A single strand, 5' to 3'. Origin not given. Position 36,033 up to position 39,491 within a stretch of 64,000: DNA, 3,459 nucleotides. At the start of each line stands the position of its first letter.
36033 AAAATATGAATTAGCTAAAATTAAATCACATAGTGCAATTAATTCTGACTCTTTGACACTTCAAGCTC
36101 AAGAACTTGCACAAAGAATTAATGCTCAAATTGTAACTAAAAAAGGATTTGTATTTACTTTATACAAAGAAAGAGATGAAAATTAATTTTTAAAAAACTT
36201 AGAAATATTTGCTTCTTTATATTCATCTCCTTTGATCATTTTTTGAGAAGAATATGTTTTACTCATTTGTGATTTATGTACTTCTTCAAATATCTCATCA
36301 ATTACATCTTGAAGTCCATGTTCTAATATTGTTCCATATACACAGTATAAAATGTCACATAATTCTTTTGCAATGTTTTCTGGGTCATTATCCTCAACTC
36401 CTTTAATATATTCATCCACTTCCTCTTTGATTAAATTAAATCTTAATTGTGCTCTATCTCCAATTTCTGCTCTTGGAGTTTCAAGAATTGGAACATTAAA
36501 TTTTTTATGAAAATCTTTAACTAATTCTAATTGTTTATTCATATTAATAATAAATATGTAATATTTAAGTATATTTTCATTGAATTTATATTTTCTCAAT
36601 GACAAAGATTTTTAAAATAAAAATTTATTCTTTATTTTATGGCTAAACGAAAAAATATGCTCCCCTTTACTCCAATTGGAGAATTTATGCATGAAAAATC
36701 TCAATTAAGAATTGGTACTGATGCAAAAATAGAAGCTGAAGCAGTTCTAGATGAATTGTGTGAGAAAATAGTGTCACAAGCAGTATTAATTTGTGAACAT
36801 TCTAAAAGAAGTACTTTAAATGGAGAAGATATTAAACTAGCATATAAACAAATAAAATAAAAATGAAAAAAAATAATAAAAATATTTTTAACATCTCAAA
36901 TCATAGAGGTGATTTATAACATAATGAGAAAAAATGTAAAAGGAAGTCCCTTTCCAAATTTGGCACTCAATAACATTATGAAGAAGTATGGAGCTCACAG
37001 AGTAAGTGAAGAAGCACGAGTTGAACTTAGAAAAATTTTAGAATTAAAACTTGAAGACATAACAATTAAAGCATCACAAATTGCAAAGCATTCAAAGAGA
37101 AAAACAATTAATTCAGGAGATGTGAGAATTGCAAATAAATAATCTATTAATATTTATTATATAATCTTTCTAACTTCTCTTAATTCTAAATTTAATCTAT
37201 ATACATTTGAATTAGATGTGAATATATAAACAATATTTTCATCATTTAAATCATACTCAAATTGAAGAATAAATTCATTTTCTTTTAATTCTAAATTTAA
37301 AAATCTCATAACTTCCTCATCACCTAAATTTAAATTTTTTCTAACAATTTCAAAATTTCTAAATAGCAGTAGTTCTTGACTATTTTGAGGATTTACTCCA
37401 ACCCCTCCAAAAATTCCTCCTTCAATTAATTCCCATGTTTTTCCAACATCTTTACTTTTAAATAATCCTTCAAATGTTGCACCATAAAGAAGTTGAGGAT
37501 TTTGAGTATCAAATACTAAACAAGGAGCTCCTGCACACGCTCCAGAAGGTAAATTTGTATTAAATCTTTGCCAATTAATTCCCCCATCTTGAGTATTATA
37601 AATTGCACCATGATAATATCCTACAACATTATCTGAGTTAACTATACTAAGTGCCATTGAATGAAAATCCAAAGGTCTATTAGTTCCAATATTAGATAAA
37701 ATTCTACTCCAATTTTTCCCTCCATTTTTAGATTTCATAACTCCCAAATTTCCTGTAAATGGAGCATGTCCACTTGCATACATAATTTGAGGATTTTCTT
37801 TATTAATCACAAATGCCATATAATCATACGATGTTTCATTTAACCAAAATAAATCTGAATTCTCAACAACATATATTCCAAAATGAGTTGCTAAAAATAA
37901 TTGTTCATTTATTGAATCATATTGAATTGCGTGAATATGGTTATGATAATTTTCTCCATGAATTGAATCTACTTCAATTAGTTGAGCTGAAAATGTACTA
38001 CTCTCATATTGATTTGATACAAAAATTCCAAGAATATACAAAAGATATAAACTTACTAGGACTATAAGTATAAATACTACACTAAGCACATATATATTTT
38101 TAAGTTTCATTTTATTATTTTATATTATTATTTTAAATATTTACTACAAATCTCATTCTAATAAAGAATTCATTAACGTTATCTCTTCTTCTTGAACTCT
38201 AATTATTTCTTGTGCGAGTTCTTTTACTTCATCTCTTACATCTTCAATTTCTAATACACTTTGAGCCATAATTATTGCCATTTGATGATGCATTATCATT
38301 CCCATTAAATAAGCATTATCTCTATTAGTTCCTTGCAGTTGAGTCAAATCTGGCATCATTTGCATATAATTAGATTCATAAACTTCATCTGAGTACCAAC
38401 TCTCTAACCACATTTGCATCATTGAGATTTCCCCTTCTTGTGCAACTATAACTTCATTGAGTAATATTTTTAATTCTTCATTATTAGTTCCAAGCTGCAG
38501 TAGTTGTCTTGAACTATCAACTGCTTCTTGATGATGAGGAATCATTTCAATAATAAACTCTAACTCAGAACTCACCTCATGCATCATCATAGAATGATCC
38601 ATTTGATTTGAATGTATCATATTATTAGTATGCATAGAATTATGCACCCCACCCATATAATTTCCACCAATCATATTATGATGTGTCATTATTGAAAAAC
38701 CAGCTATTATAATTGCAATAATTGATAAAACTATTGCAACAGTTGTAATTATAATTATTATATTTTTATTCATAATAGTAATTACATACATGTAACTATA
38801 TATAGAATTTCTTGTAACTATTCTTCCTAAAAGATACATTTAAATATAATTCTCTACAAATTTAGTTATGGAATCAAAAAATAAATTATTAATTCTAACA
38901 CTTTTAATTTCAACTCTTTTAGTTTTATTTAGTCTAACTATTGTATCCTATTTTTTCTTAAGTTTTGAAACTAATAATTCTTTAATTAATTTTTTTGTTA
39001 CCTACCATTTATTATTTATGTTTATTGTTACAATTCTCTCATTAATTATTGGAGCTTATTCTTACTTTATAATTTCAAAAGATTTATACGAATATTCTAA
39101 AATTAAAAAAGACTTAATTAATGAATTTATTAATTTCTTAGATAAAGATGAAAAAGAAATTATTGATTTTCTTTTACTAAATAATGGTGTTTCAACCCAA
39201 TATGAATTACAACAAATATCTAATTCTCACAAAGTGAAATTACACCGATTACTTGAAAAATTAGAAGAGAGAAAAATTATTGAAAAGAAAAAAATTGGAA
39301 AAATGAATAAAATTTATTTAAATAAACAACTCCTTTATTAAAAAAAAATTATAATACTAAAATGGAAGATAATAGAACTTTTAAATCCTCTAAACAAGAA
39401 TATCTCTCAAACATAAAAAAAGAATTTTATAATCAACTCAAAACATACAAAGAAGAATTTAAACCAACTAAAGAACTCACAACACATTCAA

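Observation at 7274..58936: Recurring phenomenon: five conserved genes each carry a downstream echo of their own 3' end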

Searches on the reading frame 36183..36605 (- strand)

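Call 63: search_protein_families(library=pfam, proteins=[window:36183-36605:-], max_evalue=0.01)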
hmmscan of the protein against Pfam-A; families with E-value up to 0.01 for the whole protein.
window:36183-36605:- (140 aa): 2 families
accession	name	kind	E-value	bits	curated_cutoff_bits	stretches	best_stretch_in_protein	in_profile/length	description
PF01503.22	PRA-PH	-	2.2e-15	57.2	21.3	1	29-112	1-85/86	Phosphoribosyl-ATP pyrophosphohydrolase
PF03819.22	MazG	-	1.2e-05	25.9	22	1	58-93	9-44/74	MazG nucleotide pyrophosphohydrolase domain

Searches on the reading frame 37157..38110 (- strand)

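Call 62: search_protein_families(library=pfam, proteins=[window:37157-38110:-], max_evalue=0.01)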
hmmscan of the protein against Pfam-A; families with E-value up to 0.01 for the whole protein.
window:37157-38110:- (317 aa): 3 families
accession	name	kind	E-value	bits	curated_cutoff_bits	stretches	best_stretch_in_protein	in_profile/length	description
PF15902.12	Sortilin-Vps10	-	2.2e-06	27.2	33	1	124-230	3-113/446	Sortilin, neurotensin receptor 3,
PF02012.26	BNR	-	1.2e-05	25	27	0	173-182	3-12/12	BNR/Asp-box repeat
PF14870.12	PSII_BNR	-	8.1e-05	22.4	27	1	124-182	84-139/303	Photosynthesis system II assembly factor YCF48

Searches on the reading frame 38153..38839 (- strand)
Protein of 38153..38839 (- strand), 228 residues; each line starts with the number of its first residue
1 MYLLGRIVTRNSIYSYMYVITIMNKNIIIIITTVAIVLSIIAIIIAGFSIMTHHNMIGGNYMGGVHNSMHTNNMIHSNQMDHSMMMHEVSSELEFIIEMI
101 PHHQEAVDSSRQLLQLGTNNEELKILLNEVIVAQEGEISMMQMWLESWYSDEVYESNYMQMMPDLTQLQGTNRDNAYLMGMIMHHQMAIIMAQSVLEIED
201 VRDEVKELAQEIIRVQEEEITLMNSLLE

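Call 62: search_protein_families(library=pfam, proteins=[window:38153-38839:-], max_evalue=0.01)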
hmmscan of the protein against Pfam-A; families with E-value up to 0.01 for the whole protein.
window:38153-38839:- (228 aa): 2 families
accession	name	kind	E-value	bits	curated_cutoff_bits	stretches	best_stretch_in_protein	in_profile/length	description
PF03713.19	DUF305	-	1.6e-32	113.1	27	2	93-227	2-151/151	Domain of unknown function (DUF305)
PF13628.12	DUF4142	-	0.0016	19.2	27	0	160-213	73-125/138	Domain of unknown function (DUF4142)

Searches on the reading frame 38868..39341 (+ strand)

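Call 63: search_protein_families(library=pfam, proteins=[window:38868-39341:+], max_evalue=0.01)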
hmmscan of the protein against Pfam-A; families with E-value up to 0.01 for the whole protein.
window:38868-39341:+ (157 aa): 3 families
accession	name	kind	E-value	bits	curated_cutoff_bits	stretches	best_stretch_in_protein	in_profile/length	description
PF24034.1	DUF7343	-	9.4e-08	32.2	27.6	1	92-151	2-61/62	Domain of unknown function (DUF7343)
PF04182.18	B-block_TFIIIC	-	0.0031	18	22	0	110-145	20-54/73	B-block binding subunit of TFIIIC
PF01978.25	TrmB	-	0.0038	17.5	25.6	1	102-144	16-58/68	Sugar-specific transcriptional regulator TrmB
